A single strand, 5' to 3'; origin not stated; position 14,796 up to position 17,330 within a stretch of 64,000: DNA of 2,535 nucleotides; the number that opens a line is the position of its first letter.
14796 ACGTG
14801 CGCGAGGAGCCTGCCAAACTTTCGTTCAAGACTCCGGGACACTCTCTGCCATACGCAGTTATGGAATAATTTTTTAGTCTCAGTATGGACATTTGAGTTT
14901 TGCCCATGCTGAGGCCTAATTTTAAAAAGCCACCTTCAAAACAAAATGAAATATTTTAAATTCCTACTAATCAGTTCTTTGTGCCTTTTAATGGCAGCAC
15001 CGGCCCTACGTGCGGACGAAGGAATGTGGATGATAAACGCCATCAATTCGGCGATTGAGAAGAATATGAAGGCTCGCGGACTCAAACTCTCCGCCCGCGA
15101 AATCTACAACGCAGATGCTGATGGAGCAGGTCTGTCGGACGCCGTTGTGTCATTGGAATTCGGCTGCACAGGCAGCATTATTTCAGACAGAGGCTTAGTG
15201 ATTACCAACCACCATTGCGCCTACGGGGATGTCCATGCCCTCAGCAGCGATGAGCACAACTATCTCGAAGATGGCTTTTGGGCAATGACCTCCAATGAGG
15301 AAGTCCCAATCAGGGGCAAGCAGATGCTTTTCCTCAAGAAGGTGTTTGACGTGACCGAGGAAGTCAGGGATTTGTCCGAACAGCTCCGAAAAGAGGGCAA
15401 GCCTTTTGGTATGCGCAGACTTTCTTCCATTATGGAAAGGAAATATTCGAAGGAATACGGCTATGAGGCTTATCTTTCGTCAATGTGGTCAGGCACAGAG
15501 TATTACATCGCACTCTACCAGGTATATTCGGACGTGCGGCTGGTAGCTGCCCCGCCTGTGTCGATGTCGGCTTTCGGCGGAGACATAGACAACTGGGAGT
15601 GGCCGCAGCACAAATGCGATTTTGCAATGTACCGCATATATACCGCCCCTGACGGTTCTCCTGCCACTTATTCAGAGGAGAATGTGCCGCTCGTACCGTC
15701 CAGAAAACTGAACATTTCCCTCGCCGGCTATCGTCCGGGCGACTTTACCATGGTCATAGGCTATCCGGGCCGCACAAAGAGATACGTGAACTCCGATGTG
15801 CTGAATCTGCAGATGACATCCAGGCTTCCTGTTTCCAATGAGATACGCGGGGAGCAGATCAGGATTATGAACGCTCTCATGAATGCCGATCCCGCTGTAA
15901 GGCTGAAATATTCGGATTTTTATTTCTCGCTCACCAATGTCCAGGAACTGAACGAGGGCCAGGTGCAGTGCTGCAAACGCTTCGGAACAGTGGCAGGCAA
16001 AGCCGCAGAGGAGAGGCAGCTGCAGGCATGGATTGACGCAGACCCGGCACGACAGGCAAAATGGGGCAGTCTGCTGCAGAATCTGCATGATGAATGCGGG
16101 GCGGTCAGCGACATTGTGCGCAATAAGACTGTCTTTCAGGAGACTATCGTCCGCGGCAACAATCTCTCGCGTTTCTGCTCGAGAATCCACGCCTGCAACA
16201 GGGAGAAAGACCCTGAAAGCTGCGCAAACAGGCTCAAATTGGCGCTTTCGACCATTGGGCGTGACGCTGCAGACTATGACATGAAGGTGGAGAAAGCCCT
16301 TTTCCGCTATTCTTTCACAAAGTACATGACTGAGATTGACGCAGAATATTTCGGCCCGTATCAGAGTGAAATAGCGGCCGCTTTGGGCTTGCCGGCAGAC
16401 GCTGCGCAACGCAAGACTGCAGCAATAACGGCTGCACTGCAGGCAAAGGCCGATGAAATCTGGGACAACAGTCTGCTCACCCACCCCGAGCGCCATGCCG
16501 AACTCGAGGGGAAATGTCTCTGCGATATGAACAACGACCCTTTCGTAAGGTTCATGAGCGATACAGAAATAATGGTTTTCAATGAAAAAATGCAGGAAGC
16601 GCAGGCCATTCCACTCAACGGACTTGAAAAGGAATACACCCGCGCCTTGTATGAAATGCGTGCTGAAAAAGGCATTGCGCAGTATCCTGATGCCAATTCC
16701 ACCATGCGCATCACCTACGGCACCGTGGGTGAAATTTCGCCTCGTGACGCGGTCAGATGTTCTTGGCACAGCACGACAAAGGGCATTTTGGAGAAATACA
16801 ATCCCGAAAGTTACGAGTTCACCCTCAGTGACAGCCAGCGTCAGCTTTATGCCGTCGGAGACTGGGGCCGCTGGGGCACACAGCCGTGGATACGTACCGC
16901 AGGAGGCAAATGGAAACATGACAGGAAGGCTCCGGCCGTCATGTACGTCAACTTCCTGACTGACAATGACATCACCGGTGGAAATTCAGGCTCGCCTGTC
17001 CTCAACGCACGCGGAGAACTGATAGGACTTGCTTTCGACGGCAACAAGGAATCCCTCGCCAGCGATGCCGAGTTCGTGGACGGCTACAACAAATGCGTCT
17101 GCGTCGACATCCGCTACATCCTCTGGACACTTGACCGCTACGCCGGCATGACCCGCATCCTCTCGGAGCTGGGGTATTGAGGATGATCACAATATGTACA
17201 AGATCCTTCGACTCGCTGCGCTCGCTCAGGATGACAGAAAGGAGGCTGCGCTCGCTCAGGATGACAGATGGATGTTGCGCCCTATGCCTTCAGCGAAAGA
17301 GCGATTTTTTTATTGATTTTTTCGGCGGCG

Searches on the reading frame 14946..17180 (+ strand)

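Call 14: search_protein_families(library=ncbifam, proteins=[window:14946-17180:+], max_evalue=0.00001)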
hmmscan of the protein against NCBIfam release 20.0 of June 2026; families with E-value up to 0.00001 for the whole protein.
window:14946-17180:+ (744 aa): 1 family
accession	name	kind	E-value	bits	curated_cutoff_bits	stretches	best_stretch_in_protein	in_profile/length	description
NF053519.1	DipepPtdsDpp7Prph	equivalog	2.8e-148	495.5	1200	1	5-742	2-705/708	dipeptidyl-peptidase Dpp7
